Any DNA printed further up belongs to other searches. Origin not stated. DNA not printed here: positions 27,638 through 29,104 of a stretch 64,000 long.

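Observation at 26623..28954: Methylase paired with a GmrSD-like (DUF262 + HNH) nuclease: type IV-like architecture used as a cognate restriction partner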

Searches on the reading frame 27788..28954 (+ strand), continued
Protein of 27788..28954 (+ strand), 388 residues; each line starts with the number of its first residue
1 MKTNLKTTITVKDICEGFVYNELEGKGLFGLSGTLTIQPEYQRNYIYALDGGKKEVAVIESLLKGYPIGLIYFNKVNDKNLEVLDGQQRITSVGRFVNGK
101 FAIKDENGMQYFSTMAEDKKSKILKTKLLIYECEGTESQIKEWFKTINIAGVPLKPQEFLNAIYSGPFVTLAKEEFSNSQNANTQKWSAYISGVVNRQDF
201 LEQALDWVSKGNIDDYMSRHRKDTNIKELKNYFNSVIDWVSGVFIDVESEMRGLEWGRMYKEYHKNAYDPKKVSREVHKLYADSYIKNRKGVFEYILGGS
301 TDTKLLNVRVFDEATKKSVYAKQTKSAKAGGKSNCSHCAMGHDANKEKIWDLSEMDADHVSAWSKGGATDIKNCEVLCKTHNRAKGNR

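Call 42: search_protein_representatives(protein=window:27788-28954:+)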
Query: 388 residues. Proteins with E-value up to 0.001 (for the whole library): 4791; up to 1e-10: 1500; up to 1e-30: 436. The best 150 are listed.
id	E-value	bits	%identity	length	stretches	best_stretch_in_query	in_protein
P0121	4.4e-167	572.6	64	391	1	1-388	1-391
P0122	6.1e-122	424.0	66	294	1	2-291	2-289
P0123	1.5e-109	383.3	61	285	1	107-388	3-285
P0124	2.6e-109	382.4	48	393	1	9-388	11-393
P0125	1.6e-106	373.2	45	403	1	3-388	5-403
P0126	6.9e-105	367.9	48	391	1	1-388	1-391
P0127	2.3e-103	362.9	46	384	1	4-388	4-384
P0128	2.4e-102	359.5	49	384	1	1-386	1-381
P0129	2.8e-101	356.0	46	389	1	5-388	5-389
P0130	3.0e-101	355.9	47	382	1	1-386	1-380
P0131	9.5e-101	354.2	45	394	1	1-385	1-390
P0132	1.0e-99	350.8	45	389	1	2-386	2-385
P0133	3.4e-99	349.1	45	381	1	9-387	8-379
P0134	2.5e-98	346.3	44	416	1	7-388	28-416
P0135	1.3e-96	340.6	48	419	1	1-385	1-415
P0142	3.2e-91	322.9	39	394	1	3-386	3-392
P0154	5.5e-75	269.5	39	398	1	8-387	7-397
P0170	1.7e-67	244.8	39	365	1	5-388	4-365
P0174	7.7e-67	242.6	44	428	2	211-388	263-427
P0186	1.6e-64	235.0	40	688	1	9-388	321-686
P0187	2.4e-64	234.5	41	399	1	6-386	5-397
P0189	3.8e-64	233.8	39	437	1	6-382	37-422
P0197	4.8e-63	230.1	37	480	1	8-383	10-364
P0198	7.2e-63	229.6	41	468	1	8-387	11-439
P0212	2.6e-60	221.1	39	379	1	9-387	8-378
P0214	3.6e-60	220.7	37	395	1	30-384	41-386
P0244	2.8e-56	207.9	36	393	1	8-388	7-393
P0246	4.6e-56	207.2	33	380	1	6-382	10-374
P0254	6.7e-55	203.3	36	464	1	8-378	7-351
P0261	1.6e-54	202.1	34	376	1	7-387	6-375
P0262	2.3e-54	201.6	40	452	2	9-183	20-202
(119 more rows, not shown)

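Call 44: search_protein_families(library=pfam, proteins=[P0186, P0197, P0198, P0254, P0262, P0189, P0174], max_evalue=0.001)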
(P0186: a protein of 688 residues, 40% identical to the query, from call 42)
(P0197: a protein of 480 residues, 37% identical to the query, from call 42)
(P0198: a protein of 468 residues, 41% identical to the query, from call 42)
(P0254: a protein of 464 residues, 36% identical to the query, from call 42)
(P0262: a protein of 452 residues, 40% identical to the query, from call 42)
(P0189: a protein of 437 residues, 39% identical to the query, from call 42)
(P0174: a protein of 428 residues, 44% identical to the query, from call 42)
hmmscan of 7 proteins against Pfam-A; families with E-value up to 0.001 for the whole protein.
P0186 (688 aa): 5 families
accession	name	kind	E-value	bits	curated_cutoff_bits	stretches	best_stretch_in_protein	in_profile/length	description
PF13651.11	EcoRI_methylase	-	6.5e-69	233.3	26.4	2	91-290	116-345/345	Adenine-specific methyltransferase EcoRI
PF03235.19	GmrSD_N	-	2.2e-20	74.1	33.2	1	351-477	13-198/199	GmrSD restriction endonuclease, N-terminal domain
PF01844.29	HNH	-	3.3e-15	56.4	21.4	1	641-686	1-47/47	HNH endonuclease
PF14279.12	HNH_5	-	6.1e-12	45.7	27.5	1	641-686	1-46/56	HNH endonuclease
PF13395.12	HNH_4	-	0.00037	20.8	22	0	651-686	16-51/54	HNH endonuclease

P0197 (480 aa): 2 families
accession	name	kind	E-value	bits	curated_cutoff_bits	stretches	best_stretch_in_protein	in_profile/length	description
PF03235.19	GmrSD_N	-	1.3e-19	71.5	33.2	1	39-163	13-198/199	GmrSD restriction endonuclease, N-terminal domain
PF01844.29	HNH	-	1.3e-06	28.9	21.4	1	327-368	7-46/47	HNH endonuclease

P0198 (468 aa): 2 families
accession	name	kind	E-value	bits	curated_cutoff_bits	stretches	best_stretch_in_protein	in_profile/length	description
PF03235.19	GmrSD_N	-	6.9e-18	65.9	33.2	1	40-176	13-198/199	GmrSD restriction endonuclease, N-terminal domain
PF01844.29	HNH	-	3e-06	27.7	21.4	1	402-439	11-46/47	HNH endonuclease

P0254 (464 aa): 2 families
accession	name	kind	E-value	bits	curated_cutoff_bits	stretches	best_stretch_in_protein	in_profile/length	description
PF03235.19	GmrSD_N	-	4.6e-19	69.8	33.2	1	33-154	12-198/199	GmrSD restriction endonuclease, N-terminal domain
PF01844.29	HNH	-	0.00022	21.7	21.4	1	316-350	4-36/47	HNH endonuclease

P0262 (452 aa): 3 families
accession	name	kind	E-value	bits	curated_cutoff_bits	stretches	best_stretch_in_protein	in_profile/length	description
PF03235.19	GmrSD_N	-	2.5e-19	70.6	33.2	1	47-183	13-198/199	GmrSD restriction endonuclease, N-terminal domain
PF01844.29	HNH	-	1e-07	32.4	21.4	1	386-431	1-42/47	HNH endonuclease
PF14279.12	HNH_5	-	0.00036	20.9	27.5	1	401-435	11-48/56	HNH endonuclease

P0189 (437 aa): 3 families
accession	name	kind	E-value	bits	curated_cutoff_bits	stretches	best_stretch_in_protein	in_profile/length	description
PF03235.19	GmrSD_N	-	1.3e-18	68.3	33.2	1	66-205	13-198/199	GmrSD restriction endonuclease, N-terminal domain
PF01844.29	HNH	-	4.6e-12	46.3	21.4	1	390-428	11-47/47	HNH endonuclease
PF14279.12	HNH_5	-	5.1e-07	30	27.5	1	392-428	10-46/56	HNH endonuclease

P0174 (428 aa): 3 families
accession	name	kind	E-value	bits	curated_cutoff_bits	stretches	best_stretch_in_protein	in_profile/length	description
PF03235.19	GmrSD_N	-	6.7e-21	75.8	33.2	1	42-176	13-198/199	GmrSD restriction endonuclease, N-terminal domain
PF01844.29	HNH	-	1e-07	32.4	21.4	1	376-427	1-47/47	HNH endonuclease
PF14279.12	HNH_5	-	6.8e-05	23.2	27.5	1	376-427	1-46/56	HNH endonuclease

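Call 46: find_encoding_contigs(protein=P0246, flank=4000, max_places=4)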
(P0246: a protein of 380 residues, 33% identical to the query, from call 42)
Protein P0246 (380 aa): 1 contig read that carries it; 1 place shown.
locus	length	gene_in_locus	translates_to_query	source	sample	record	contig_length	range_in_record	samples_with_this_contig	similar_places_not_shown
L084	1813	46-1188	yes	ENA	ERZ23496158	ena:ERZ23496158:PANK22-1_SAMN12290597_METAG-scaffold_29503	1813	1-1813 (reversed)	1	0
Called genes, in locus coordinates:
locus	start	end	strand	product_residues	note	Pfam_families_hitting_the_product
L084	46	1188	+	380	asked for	PF03235:GmrSD_N, PF01844:HNH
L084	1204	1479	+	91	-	-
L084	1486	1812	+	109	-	?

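Call 47: find_encoding_contigs(protein=P0142, flank=4000, max_places=4)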
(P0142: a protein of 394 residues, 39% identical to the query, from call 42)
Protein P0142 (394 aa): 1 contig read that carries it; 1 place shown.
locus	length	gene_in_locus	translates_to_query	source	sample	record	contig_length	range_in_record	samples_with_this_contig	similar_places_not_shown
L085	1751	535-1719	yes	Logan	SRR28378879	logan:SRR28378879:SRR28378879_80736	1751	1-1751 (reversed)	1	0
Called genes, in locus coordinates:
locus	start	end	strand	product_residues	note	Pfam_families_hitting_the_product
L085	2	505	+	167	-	?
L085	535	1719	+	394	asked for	PF03235:GmrSD_N, PF01844:HNH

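Call 48: find_encoding_contigs(protein=P0186, flank=4000, max_places=4)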
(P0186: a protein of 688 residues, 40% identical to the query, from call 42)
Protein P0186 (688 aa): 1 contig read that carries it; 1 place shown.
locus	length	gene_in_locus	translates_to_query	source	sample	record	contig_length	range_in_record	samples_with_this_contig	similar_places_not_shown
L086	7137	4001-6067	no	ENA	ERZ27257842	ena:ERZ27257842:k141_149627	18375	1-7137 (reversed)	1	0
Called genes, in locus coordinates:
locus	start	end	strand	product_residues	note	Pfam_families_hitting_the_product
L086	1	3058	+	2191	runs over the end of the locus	PF02687:FtsX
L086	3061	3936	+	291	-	PF00005:ABC_tran, PF13304:AAA_21 (faint)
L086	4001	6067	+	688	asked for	PF13651:EcoRI_methylase, PF03235:GmrSD_N, PF01844:HNH, PF14279:HNH_5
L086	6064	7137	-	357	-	?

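Call 51: find_related_loci(query=A2, collection=viral_contigs, flank=5000)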
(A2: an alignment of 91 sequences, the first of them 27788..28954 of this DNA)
Query A2 (388 aa) in viral_contigs; peptide patterns used: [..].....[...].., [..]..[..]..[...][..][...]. (x = any residue, [..] = any of these).
560 stretches matched a pattern; 327 encode a relative of the query (tblastn E <= 1e-3); the best 80 are kept; 80 distinct loci.
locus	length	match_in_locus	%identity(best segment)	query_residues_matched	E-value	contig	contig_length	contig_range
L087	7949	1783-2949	81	1-388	0e+0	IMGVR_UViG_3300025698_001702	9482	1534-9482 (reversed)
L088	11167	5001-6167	79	1-388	0e+0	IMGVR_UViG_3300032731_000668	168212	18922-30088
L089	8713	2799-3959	78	1-388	0e+0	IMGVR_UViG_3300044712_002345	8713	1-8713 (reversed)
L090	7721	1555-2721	76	1-388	0e+0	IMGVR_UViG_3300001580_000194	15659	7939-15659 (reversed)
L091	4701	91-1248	78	1-388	0e+0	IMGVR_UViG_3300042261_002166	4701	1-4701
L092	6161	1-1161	78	1-388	0e+0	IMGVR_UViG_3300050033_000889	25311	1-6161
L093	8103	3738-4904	77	1-388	0e+0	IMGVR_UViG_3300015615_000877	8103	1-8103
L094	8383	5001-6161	78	1-388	0e+0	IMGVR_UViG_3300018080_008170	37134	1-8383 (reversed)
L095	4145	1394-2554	77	1-388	0e+0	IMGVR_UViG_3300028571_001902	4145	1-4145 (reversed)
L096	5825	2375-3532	77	1-388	0e+0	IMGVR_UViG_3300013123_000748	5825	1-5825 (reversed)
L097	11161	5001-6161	76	1-388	0e+0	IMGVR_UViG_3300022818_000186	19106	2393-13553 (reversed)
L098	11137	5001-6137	77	9-388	0e+0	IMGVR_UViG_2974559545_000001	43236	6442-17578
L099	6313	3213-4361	75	5-388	0e+0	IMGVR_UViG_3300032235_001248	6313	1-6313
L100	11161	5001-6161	75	1-388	0e+0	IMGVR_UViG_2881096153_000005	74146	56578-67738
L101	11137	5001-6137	77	9-388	0e+0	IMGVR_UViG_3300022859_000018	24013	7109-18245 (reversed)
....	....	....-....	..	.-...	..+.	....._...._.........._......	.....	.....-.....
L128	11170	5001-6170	63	1-388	7e-167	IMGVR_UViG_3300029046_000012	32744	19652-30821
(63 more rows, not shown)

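Call 55: predict_structure(alignment_id=A2)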
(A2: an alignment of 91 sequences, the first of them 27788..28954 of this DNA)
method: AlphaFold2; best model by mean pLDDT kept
length: 388 residues; sequences in the alignment: 91
mean_pLDDT: 93.5   pTM: 0.80
mean pLDDT of the five models: 93.5, 93.3, 92.5, 92.0, 91.3
residues with pLDDT >= 90: 314; 70-90: 70; 50-70: 4; < 50: 0
segments of 3 or more residues with pLDDT < 50: none
pLDDT, mean of each block of 10 residues (from residue 1): 95 96 83 93 89 95 95 95 95 97 95 97 97 91 85 89 93 94 96 95 98 97 98 98 97 98 98 97 92 97 83 94 97 96 89 95 80 95 79
secondary structure, 60 per line:
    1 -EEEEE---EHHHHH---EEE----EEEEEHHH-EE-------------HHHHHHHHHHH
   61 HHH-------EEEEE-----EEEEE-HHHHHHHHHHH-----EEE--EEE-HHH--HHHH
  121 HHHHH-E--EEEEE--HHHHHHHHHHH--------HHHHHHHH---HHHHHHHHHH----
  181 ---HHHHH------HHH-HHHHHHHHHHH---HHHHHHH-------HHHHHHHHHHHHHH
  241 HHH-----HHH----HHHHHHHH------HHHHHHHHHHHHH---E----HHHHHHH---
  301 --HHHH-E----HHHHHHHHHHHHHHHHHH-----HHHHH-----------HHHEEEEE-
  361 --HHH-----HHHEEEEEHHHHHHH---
elements in order: E2-6 H11-15 E19-21 E26-30 H50-63 E71-75 E81-85 H87-97 E103-105 E108-110 H117-125 E130-134 H137-147 H156-163 H167-176 H184-188 H199-209 H213-219 H227-243 H256-263 H270-282 H291-297 H303-306 H313-330 H336-340 E355-359 E374-378 H379-385

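Call 60: fold_search(model_id=the predicted structure, library=pdb)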
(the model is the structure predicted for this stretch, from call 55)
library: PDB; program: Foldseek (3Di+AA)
matches with E <= 10: 142; with E <= 0.001: 0
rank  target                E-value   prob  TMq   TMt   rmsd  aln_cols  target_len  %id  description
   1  7p9k_A                2.5e-03  0.85  0.23  0.17  22.9       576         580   10  BrxU, GmrSD-family Type IV restriction enzyme (released 2021-12-08)
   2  6sdk_B                4.0e-02  0.89  0.21  0.37  16.5       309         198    8  Crystal structure of bacterial ParB dimer bound to CDP (released 2019-10-23)
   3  7bnk_B                5.2e-02  0.80  0.19  0.35  13.8       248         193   14  Crystal structure of ParB from Myxococcus xanthus bound to CDP and Monothiophosphate (released 2021-09-08)
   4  7bnr_A                6.1e-02  0.75  0.20  0.37  15.7       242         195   16  Crystal structure of a ParB Q52A mutant from Myxococcus xanthus bound to CTPyS (released 2021-09-08)
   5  4h9d_A                6.7e-02  0.99  0.12  0.41   7.2        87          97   22  Crystal Structure of Mn-dependent Gme HNH nicking endonuclease from Geobacter metallireducens GS-15, Northeast Structu (released 2012-10-10)
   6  7bnr_B                7.1e-02  0.72  0.19  0.36  15.4       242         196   14  Crystal structure of a ParB Q52A mutant from Myxococcus xanthus bound to CTPyS (released 2021-09-08)
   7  7ng0                  1.0e-01  0.47  0.18  0.31  13.6       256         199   12  Crystal structure of N- and C-terminally truncated Geobacillus thermoleovorans nucleoid occlusion protein Noc (released 2021-02-17)
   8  6sdk_A                1.1e-01  0.69  0.21  0.37  16.5       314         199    9  Crystal structure of bacterial ParB dimer bound to CDP (released 2019-10-23)
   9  7bm8_A                2.0e-01  0.63  0.21  0.41  13.1       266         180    9  Crystal structure of the C-terminally truncated chromosome-partitioning protein ParB from Caulobacter crescentus compl (released 2021-04-28)
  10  7o0n_A                2.2e-01  0.28  0.15  0.27  14.9       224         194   13  Crystal structure of a ParB E93A mutant from Myxococcus xanthus bound to CDP and monothiophosphate (released 2021-09-15)
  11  8zda_A                2.2e-01  0.08  0.13  0.06  24.1       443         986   12  Cryo-EM structure of eSaCas9_NNG-guide RNA-target DNA complex in a catalytically active state (released 2025-11-05)
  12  5k5d_B                2.3e-01  0.35  0.25  0.34  12.8       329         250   11  Structure of the C2221 form of Pnob8-like ParB-N domain (released 2016-06-15)
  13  6ryk_B                2.4e-01  0.90  0.20  0.50   9.1       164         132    8  Crystal structure of the ParB-like protein PadC (released 2020-01-22)
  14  8qa9_B                3.3e-01  0.38  0.21  0.34  14.0       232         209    9  Crystal structure of the RK2 plasmid encoded co-complex of the C-terminally truncated transcriptional repressor protei (released 2024-02-21)
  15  4h9d_B                3.5e-01  0.77  0.11  0.41   6.9        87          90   23  Crystal Structure of Mn-dependent Gme HNH nicking endonuclease from Geobacter metallireducens GS-15, Northeast Structu (released 2012-10-10)
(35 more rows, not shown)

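Call 64: list_cluster_members(proteins=[P0244, P0126, P0214, P0261, P0212, P0132, P0130, P0170, P0187, P0154])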
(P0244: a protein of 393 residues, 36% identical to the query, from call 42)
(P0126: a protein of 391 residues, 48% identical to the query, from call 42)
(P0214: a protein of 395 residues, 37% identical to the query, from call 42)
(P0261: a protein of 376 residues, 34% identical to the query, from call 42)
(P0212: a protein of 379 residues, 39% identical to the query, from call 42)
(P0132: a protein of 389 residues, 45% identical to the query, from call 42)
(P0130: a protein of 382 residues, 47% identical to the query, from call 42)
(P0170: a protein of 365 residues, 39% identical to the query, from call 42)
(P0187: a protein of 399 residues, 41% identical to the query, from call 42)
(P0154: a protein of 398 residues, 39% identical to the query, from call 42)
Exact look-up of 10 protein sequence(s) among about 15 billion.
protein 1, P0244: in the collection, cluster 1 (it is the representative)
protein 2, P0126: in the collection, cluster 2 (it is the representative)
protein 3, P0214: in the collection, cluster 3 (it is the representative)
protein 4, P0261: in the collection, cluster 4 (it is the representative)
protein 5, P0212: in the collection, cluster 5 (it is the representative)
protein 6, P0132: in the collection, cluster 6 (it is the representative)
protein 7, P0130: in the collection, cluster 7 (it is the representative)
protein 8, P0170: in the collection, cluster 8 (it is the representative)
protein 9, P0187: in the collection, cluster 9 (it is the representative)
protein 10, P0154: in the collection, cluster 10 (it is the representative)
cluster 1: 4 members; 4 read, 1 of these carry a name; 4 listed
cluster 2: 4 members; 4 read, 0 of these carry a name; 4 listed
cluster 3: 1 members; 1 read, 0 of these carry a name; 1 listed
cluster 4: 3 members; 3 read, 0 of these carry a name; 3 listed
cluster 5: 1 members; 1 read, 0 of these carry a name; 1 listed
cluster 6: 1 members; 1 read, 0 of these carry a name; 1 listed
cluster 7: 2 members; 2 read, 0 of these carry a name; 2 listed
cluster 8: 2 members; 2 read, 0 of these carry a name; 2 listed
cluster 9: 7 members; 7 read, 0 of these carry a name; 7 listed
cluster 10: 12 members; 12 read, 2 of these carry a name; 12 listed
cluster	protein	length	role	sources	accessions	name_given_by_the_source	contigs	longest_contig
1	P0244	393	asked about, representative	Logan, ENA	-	-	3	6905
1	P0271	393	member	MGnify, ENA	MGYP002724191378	FL=1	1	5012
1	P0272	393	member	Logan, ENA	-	-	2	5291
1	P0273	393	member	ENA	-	-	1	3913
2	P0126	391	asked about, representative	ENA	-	-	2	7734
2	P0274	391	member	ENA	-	-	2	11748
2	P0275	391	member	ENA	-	-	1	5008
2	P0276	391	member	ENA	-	-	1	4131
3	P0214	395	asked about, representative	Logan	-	-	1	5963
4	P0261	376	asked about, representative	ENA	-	-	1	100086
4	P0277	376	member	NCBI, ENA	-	-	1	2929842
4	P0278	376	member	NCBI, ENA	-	-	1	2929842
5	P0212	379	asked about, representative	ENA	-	-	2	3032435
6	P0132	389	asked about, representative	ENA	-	-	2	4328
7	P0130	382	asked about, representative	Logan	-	-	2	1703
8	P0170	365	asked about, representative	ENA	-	-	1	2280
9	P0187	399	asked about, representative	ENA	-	-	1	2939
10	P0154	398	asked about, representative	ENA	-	-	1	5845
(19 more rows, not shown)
